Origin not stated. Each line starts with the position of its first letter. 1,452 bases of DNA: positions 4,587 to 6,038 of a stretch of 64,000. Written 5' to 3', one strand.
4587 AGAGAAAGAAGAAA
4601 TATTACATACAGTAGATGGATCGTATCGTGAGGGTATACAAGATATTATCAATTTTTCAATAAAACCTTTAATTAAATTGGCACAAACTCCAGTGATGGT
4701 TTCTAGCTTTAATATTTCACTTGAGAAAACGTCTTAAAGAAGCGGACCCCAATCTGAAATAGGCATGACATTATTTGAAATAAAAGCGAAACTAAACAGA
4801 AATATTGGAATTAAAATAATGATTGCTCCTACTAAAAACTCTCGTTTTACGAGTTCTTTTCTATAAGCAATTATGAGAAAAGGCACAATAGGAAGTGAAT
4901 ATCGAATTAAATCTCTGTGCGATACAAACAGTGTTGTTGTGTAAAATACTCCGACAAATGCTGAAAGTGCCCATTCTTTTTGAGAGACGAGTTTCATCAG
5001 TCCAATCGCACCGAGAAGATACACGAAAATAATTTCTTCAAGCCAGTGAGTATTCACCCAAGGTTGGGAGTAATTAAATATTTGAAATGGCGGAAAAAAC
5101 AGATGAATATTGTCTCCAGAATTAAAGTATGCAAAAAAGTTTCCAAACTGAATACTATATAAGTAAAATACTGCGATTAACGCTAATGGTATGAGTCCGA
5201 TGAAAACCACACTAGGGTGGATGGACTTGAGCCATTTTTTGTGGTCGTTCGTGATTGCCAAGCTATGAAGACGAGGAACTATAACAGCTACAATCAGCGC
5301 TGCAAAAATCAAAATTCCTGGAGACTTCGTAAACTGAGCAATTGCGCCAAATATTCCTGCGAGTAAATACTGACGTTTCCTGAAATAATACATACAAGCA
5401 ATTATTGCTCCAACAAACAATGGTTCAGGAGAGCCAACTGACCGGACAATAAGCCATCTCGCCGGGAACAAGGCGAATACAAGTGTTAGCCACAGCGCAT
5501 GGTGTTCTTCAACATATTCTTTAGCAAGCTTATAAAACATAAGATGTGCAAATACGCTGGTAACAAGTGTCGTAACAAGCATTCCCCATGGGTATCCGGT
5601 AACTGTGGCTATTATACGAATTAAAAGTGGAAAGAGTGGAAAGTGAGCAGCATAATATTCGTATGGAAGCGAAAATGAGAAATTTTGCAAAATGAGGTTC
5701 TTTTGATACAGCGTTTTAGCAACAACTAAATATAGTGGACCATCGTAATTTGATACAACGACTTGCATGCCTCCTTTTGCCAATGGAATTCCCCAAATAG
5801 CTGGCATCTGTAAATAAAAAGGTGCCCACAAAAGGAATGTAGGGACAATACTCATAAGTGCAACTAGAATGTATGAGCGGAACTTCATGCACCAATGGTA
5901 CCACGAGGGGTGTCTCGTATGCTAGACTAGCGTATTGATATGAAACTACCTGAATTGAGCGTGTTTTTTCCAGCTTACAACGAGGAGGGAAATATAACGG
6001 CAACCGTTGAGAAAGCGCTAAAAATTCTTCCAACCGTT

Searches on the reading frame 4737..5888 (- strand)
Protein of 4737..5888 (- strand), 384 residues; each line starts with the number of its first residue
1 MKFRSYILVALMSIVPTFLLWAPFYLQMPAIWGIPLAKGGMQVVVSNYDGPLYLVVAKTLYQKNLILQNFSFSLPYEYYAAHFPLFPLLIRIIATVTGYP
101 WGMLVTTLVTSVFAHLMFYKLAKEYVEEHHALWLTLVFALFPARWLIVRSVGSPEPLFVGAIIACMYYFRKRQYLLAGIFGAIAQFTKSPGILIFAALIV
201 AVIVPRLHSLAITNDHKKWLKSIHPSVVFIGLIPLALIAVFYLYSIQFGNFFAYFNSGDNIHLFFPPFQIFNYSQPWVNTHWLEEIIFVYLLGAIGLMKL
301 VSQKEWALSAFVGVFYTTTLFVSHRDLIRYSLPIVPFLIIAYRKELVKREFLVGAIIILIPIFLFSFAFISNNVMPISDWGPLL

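Call 4: search_protein_families(library=pfam, proteins=[window:4737-5888:-], max_evalue=0.01)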
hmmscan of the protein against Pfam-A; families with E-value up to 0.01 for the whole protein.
window:4737-5888:- (384 aa): 0 families

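Call 23: search_protein_families(library=ncbifam, proteins=[window:4737-5888:-], max_evalue=1)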
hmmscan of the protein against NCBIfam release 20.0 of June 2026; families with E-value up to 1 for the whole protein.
window:4737-5888:- (384 aa): 1 family
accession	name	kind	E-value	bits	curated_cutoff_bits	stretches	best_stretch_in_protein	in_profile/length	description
NF046093.1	AZOBR_p60025_fam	subfamily_domain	3.1e-11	43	150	1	41-231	53-227/232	AZOBR_p60025 family cell surface glycopolymer formation protein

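Call 24: search_protein_families(library=pfam, proteins=[window:4737-5888:-], max_evalue=10)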
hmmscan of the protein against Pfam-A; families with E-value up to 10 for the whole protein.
window:4737-5888:- (384 aa): 0 families
